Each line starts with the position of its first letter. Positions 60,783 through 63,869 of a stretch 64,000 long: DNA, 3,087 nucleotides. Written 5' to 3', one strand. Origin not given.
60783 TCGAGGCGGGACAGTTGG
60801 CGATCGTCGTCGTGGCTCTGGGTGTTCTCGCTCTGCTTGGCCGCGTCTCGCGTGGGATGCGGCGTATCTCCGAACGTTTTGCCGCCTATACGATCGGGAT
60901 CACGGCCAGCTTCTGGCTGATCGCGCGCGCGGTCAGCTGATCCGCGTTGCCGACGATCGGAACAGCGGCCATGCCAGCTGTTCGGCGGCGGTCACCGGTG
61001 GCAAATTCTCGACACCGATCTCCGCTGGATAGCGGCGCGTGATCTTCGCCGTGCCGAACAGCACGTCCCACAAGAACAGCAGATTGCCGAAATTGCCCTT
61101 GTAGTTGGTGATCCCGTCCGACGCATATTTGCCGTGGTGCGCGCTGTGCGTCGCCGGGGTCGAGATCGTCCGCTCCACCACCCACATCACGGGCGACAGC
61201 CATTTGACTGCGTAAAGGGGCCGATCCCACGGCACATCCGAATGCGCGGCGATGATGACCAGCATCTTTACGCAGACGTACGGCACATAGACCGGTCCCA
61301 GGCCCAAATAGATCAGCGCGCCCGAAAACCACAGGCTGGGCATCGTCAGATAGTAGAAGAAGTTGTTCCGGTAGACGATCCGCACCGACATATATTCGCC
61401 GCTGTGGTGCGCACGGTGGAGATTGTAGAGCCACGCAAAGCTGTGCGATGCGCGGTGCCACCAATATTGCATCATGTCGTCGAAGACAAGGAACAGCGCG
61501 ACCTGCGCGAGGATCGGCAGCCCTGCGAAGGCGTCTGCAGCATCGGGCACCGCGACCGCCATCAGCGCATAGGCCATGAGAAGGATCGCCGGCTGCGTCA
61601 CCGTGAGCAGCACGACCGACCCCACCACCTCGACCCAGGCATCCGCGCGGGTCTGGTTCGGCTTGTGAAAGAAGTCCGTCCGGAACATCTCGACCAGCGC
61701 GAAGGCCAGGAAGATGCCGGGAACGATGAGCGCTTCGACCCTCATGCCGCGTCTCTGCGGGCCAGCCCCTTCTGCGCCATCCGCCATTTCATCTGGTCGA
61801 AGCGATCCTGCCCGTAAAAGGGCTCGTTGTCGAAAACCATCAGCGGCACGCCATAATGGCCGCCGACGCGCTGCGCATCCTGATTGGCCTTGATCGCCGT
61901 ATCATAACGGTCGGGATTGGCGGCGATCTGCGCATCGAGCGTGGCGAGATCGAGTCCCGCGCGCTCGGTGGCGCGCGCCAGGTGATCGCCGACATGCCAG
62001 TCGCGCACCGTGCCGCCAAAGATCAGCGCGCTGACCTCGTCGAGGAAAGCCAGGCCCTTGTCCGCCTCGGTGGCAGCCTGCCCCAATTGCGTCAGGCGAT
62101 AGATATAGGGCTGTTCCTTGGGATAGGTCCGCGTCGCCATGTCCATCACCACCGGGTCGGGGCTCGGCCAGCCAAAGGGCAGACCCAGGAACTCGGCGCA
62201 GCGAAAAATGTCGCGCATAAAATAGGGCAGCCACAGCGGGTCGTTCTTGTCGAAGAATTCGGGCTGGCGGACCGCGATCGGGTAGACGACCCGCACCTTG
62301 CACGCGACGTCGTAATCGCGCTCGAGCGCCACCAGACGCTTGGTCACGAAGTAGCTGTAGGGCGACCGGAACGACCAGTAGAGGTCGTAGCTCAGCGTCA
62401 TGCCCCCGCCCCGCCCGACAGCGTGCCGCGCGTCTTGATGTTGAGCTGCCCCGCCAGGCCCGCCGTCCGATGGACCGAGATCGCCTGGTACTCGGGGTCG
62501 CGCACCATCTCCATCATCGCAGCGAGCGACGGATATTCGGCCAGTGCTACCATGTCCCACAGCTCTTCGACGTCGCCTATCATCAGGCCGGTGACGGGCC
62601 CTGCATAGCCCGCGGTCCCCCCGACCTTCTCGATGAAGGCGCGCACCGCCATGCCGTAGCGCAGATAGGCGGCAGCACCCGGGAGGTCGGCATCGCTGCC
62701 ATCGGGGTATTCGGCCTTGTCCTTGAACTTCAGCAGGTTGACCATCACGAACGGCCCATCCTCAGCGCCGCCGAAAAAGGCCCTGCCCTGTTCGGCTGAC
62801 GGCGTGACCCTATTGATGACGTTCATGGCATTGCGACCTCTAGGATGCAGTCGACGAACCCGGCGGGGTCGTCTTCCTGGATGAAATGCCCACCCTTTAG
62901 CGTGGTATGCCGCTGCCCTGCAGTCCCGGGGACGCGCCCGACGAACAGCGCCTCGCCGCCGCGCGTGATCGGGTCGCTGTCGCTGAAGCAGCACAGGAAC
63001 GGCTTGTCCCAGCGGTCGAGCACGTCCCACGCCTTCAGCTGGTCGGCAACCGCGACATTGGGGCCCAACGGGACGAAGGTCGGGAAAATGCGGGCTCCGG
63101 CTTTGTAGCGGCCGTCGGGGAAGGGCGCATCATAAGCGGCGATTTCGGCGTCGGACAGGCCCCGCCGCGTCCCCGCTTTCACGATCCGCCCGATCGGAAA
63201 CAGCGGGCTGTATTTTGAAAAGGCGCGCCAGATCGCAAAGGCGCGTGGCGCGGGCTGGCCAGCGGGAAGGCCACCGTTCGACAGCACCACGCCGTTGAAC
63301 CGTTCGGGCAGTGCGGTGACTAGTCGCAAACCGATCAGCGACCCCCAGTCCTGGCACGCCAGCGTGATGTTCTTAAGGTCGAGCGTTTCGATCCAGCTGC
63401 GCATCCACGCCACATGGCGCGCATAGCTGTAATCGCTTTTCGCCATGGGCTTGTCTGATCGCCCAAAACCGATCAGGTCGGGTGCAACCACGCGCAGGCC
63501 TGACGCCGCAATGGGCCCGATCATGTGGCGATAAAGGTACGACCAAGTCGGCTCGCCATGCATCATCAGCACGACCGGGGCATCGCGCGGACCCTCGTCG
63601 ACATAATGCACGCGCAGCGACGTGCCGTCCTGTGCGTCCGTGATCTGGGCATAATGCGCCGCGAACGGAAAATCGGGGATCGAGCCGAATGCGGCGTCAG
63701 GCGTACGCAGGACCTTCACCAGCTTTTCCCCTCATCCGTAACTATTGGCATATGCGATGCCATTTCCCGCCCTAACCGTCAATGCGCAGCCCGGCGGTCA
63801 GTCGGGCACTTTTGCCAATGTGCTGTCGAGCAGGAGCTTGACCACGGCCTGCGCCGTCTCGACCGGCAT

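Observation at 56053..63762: One palindromic motif (CTAwTGGCAT-N5-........) fronts two facing operons: candidate small regulon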

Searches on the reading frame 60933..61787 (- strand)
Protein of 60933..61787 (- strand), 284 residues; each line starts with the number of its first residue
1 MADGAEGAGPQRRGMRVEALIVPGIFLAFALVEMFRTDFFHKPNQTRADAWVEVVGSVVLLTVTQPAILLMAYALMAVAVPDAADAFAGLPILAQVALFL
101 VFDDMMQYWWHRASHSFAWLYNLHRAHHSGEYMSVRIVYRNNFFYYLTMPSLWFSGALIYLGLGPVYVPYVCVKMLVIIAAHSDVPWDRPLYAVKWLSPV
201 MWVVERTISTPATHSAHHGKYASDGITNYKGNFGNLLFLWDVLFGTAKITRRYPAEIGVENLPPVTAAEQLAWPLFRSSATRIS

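Call 8: search_protein_families(library=pfam, proteins=[window:60933-61787:-], max_evalue=0.01)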
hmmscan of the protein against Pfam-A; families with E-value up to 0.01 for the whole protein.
window:60933-61787:- (284 aa): 1 family
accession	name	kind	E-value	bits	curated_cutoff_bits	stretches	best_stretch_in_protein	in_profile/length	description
PF04116.19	FA_hydroxylase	-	2.2e-21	77.1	31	1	97-246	2-132/132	Fatty acid hydroxylase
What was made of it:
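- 60933..61745 (-): Fatty-acid hydroxylase / sterol desaturase-family membrane enzyme, last gene of the leftward operon. Pfam PF04116 (call 8).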

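Call 16: search_protein_families(library=ncbifam, proteins=[window:60933-61787:-], max_evalue=0.01)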
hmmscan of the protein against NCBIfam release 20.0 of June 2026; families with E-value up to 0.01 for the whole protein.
window:60933-61787:- (284 aa): 1 family
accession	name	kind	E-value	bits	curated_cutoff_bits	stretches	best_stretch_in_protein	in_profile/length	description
NF052566.1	OrLpdHdlsOlsERhiz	equivalog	3.6e-12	46.2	475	1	66-280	87-288/293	ornithine lipid hydroxylase OlsE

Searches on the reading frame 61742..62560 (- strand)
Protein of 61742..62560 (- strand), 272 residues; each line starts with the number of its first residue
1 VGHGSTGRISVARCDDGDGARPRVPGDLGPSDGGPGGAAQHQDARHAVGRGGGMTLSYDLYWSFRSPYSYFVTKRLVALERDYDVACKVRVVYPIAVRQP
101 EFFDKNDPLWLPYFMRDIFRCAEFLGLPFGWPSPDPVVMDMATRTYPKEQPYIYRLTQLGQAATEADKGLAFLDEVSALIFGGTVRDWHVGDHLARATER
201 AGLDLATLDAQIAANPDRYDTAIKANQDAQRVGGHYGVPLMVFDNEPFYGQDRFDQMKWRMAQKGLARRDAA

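Call 8: search_protein_families(library=pfam, proteins=[window:61742-62560:-], max_evalue=0.01)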
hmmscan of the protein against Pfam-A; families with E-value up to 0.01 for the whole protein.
window:61742-62560:- (272 aa): 1 family
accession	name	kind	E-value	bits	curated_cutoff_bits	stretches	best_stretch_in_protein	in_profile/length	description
PF01323.26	DSBA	-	4.7e-13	49.8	25.6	1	59-258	3-187/191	DSBA-like thioredoxin domain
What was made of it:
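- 61742..62401 (-): DsbA-like thioredoxin-fold protein. Pfam PF01323 (call 8).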

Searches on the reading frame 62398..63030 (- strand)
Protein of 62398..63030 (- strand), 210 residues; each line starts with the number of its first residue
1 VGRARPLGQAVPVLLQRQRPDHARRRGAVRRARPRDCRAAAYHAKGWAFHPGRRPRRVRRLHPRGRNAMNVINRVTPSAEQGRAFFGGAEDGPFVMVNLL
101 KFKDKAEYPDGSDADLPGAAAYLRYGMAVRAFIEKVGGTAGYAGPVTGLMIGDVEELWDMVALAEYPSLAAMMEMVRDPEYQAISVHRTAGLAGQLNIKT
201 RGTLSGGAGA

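Call 8: search_protein_families(library=pfam, proteins=[window:62398-63030:-], max_evalue=0.01)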
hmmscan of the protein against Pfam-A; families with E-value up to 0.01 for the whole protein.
window:62398-63030:- (210 aa): 1 family
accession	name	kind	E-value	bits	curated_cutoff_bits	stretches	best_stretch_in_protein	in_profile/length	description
PF07045.17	DUF1330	-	7.9e-06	26.6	23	1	119-195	13-87/94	Domain of unknown function (DUF1330)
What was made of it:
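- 62398..62826 (-): DUF1330 protein, overlapping its neighbours by 4 nt. Pfam in call 8.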

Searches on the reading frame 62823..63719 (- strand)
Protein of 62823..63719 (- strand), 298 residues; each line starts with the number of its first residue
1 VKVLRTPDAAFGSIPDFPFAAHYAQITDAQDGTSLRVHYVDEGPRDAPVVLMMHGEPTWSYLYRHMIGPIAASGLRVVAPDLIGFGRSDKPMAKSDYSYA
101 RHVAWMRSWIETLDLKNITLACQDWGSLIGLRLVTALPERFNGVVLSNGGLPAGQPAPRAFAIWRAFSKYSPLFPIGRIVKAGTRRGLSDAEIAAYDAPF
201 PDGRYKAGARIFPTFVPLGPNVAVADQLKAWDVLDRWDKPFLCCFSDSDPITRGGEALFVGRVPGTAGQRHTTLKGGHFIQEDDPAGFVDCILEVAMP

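Call 8: search_protein_families(library=pfam, proteins=[window:62823-63719:-], max_evalue=0.01)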
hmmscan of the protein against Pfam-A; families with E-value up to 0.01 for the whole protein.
window:62823-63719:- (298 aa): 4 families
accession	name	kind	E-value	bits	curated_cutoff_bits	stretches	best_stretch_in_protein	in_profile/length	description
PF00561.26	Abhydrolase_1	-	1e-21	78.2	25.8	1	48-285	1-245/245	alpha/beta hydrolase fold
PF12697.13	Abhydrolase_6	-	3.2e-14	54.6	26.3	1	50-290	1-216/217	Alpha/beta hydrolase family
PF12146.15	Hydrolase_4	-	3.6e-09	36.7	27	1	49-176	6-139/239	Serine aminopeptidase, S33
PF07224.18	Chlorophyllase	-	0.00064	19.1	26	1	48-108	43-101/301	Chlorophyllase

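Call 9: find_encoding_contigs(protein=window:62823-63719:-, flank=10000, max_places=6)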
Protein window:62823-63719:- (298 aa): 13 contigs read that carry it; 6 places shown.
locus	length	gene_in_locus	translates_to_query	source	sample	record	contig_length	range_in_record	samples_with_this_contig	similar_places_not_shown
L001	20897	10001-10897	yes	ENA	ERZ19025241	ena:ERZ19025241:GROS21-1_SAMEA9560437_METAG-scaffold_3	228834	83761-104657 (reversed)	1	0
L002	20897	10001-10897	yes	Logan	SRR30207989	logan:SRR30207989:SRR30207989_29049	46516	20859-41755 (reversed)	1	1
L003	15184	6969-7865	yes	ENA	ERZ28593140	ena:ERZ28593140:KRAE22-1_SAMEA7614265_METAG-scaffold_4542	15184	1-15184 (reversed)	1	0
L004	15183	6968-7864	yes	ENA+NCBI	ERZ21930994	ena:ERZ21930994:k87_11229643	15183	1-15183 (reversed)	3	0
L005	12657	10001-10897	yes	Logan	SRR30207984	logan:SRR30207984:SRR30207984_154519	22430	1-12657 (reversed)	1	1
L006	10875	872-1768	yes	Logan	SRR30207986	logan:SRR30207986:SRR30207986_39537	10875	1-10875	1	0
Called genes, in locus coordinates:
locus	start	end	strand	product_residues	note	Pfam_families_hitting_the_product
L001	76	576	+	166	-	PF00210:Ferritin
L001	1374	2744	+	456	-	PF13520:AA_permease_2, PF00324:AA_permease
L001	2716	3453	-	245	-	PF05985:EutC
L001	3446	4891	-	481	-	PF06751:EutB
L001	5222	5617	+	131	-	PF06146:PsiE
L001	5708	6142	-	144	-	PF00571:CBS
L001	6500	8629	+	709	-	PF07715:Plug, PF00593:TonB_dep_Rec_b-barrel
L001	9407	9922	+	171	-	-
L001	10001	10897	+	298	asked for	PF12146:Hydrolase_4, PF00561:Abhydrolase_1, PF12697:Abhydrolase_6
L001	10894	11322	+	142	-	PF07045:DUF1330 (weak)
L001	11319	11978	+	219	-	PF01323:DSBA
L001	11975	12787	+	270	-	PF04116:FA_hydroxylase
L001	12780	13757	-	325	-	PF04955:HupE_UreJ, PF13795:HupE_UreJ_2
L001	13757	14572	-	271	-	PF13145:Rotamase_2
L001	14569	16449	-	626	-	PF12228:DUF3604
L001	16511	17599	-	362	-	PF23023:Anti-Pycsar_Apyc1 (weak), PF00753:Lactamase_B, PF12706:Lactamase_B_2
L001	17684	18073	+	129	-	-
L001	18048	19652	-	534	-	PF01921:tRNA-synt_1f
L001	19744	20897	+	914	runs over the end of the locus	PF13307:Helicase_C_2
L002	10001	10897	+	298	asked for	PF12146:Hydrolase_4, PF00561:Abhydrolase_1, PF12697:Abhydrolase_6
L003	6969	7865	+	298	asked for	PF12146:Hydrolase_4, PF00561:Abhydrolase_1, PF12697:Abhydrolase_6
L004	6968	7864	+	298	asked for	PF12146:Hydrolase_4, PF00561:Abhydrolase_1, PF12697:Abhydrolase_6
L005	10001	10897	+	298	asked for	PF12146:Hydrolase_4, PF00561:Abhydrolase_1, PF12697:Abhydrolase_6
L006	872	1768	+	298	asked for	PF12146:Hydrolase_4, PF00561:Abhydrolase_1, PF12697:Abhydrolase_6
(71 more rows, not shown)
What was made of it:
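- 62398..62826 (-): Gene calls in call 9.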

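Call 10: find_related_loci(query=window:62823-63719:-, collection=genome_contigs, flank=10000)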
Query window:62823-63719:- (298 aa) in genome_contigs; peptide patterns used: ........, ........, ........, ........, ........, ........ (x = any residue, [..] = any of these).
455 stretches matched a pattern; 399 encode a relative of the query (tblastn E <= 1e-3); the best 80 are kept; 80 distinct loci.
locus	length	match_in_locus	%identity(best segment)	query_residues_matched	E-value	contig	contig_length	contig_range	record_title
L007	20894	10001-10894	91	1-298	0e+0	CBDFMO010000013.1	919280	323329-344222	MAG: Sphingomonas sp. isolate 47e77715-78b7-437a-b3e1-8278db1d53f1 genome assembly, contig: contig_13, whole genome shot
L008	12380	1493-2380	90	1-296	0e+0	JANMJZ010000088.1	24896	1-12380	MAG: Sphingomonadales bacterium isolate OTE_64_metabat_289 OTE_64_k141_1857921, whole genome shotgun sequence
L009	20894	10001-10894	89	1-298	0e+0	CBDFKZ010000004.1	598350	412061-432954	MAG: Sphingomonas sp. isolate 156e550a-0049-4f01-afe2-9319f1ee689c genome assembly, contig: contig_4, whole genome shotg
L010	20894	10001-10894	88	1-298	2e-179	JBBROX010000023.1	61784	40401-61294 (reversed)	MAG: Sphingomonadales bacterium isolate La1_metabat2.356 LA1C_B2.356_k141_1321505L_61784_cov_23.0055, whole genome shotg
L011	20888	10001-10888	83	1-296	2e-170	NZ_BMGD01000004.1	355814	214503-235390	Blastomonas aquatica strain CGMCC 1.12851 sequence04, whole genome shotgun sequence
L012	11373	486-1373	83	1-296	3e-169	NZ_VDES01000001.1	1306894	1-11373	Sphingomonas ursincola strain KR-99 scaffold_0_pilon, whole genome shotgun sequence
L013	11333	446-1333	83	1-296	7e-169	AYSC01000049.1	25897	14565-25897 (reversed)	MAG: Blastomonas sp. CACIA14H2 contig00171, whole genome shotgun sequence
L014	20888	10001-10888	83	1-296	7e-168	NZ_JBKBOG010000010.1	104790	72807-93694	MAG: Blastomonas sp. isolate 21H_026.bin.42 NODE_311_length_104790_cov_5.984427, whole genome shotgun sequence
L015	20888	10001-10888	82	1-296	2e-167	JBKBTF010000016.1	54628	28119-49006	MAG: Blastomonas sp. isolate 21H_026.bin.41 NODE_709_length_54628_cov_2.700094, whole genome shotgun sequence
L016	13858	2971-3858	80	1-296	7e-166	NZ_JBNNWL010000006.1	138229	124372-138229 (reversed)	Novosphingobium sp. NPDC080210 NPDC080210_100_B2.ctg-0006, whole genome shotgun sequence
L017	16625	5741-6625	82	1-295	4e-165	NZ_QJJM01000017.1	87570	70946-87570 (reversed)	Blastomonas natatoria strain DSM 3183 Ga0215674_117, whole genome shotgun sequence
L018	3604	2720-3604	82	1-295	8e-172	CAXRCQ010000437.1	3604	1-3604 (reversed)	MAG: Blastomonas sp. isolate CJ01B_2.10 genome assembly, contig: k141_1542359, whole genome shotgun sequence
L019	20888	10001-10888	80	1-296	1e-164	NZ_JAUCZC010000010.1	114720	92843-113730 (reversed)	MAG: Blastomonas sp. isolate CZS25K_Bin1_fgap_4228_1 Contig_319, whole genome shotgun sequence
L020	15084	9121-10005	80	1-295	3e-164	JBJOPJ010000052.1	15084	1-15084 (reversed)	MAG: Pseudomonadota bacterium isolate whiteclaycreek1_2019_sw_WHONDRS-S19S_0037_A_bin.25 scaffold_0000538, whole genome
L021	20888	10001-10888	81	1-296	3e-164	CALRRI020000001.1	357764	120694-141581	MAG: Hydrogenophaga intermedia isolate JJ-HU231-55-3-m1-bin243 genome assembly, contig: JJ-R21R-449-C3, whole genome sho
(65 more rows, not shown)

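Call 16: search_protein_families(library=ncbifam, proteins=[window:62823-63719:-], max_evalue=0.01)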
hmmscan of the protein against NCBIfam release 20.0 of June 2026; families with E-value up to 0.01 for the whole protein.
window:62823-63719:- (298 aa): 17 families
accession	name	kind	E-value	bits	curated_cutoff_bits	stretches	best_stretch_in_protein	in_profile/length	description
NF002043.0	PRK00870.1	subfamily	1.1e-130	435.5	265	1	1-295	1-297/302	haloalkane dehalogenase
NF002938.0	PRK03592.1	equivalog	1.6e-40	139.4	241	2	35-146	20-126/298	haloalkane dehalogenase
NF002873.0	PRK03204.1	equivalog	2.6e-27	95.9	466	1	31-289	20-278/286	haloalkane dehalogenase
TIGR03056.1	bchO_mg_che_rel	equivalog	1.8e-11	43.6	172.55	1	36-150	17-129/278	alpha/beta fold hydrolase BchO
NF004514.1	PRK05855.1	equivalog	6.7e-10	38.2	455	1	28-135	5-110/578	SDR family oxidoreductase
NF045632.1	hydroxlase_HsaD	equivalog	1.3e-09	37.4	400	1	32-150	19-139/290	4,5:9,10-diseco-3-hydroxy-5,9,17-trioxoandrosta-1(10),2-diene-4-oate hydrolase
TIGR01250.1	pro_imino_pep_2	subfamily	2.5e-09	37.1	167.65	1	45-148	23-128/288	proline iminopeptidase-family hydrolase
NF045945.1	ProImpepLactob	equivalog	2.1e-07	30.7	400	1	43-147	24-129/293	proline iminopeptidase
NF051488.1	bifunc_PcaDC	exception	2.6e-07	30.1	390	1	37-156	2-118/375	bifunctional 3-oxoadipate enol-lactonase/4-carboxymuconolactone decarboxylase PcaDC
TIGR03343.1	biphenyl_bphD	equivalog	2.7e-07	30.1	462.15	1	32-151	17-137/282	2-hydroxy-6-oxo-6-phenylhexa-2,4-dienoate hydrolase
NF050089.1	i_nPHAscl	equivalog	3.5e-07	29.6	300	1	45-150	16-118/288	intracellular short-chain-length polyhydroxyalkanoate depolymerase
TIGR02427.1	protocat_pcaD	equivalog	7.2e-07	28.8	255.85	1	36-149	1-112/251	3-oxoadipate enol-lactonase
NF011457.0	PRK14875.1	equivalog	1.3e-05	24.4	307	1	36-146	121-228/372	acetoin dehydrogenase dihydrolipoyllysine-residue acetyltransferase subunit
NF045948.1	ProImpepThrmp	equivalog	2.3e-05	24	500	1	49-149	27-128/291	proline iminopeptidase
TIGR03695.1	menH_SHCHC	equivalog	0.0001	21.8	208.55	1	48-149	3-104/252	2-succinyl-6-hydroxy-2,4-cyclohexadiene-1-carboxylate synthase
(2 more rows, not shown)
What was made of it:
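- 62823..63719 (-): HLD-I haloalkane dehalogenase-family hydrolase, first gene of the leftward operon. NCBIfam NF002043 scores 435 bits against a cut-off of 265 (call 16).
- On Haloalkane dehalogenase subfamily HLD-I (gene at 62823-63719): NF002043 scores 435.5 bits against a cut-off of 265 (call 16).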

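Call 47: search_solved_structures(query=window:62823-63719:-, max_evalue=1e-20)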
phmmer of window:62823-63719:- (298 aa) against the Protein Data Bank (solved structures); distinct sequences matched with E-value up to 1e-20: 103 (the best 60 are shown).
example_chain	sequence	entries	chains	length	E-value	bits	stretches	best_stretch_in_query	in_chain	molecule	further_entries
5esr_A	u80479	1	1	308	3e-119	401.4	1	1-288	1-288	Haloalkane dehalogenase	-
6f9o_A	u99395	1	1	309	1.8e-100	339.7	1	1-285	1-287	Haloalkane dehalogenase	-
4mj3_A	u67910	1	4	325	1.2e-98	333.7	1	1-291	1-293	Haloalkane dehalogenase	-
2xt0_A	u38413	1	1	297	8.8e-64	219.1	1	1-283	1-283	HALOALKANE DEHALOGENASE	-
7avr_A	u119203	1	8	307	5.7e-54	186.9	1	2-282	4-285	Haloalkane dehalogenase 1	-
1bee_A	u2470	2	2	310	4.1e-51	177.5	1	3-224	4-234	HALOALKANE DEHALOGENASE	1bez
1hde_A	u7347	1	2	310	4.2e-51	177.5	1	3-224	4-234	HALOALKANE DEHALOGENASE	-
1b6g_A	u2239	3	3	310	5.8e-51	177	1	3-224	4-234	HALOALKANE DEHALOGENASE | PROTEIN (HALOALKANE DEHALOGENASE)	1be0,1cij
1edb_A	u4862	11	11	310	5.8e-51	177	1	3-224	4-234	HALOALKANE DEHALOGENASE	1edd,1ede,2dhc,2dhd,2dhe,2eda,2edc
3u1t_A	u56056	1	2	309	7.1e-31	111.1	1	14-285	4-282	DmmA Haloalkane Dehalogenase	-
8oe6_A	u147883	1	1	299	4.4e-28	101.9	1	16-218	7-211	Structure of hyperstable haloalkane dehalogenase variant DhaA231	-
2v9z_A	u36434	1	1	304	5e-28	101.7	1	16-145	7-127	HALOALKANE DEHALOGENASE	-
3sk0_A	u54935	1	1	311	5.4e-28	101.6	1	16-145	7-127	Haloalkane dehalogenase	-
8oe2_A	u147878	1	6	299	8e-28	101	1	16-147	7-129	Haloalkane dehalogenase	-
6sp5_A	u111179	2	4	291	8.7e-28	100.9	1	16-147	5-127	Haloalkane dehalogenase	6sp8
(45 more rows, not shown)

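Call 48: search_protein_families(library=ncbifam, proteins=[L001:11319-11978:+, L001:10894-11322:+], max_evalue=0.00001)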
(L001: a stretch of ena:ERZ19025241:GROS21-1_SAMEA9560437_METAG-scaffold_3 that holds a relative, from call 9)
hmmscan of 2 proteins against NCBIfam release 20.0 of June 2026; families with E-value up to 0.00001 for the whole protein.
L001:11319-11978:+ (219 aa): 0 families

L001:10894-11322:+ (142 aa): 0 families
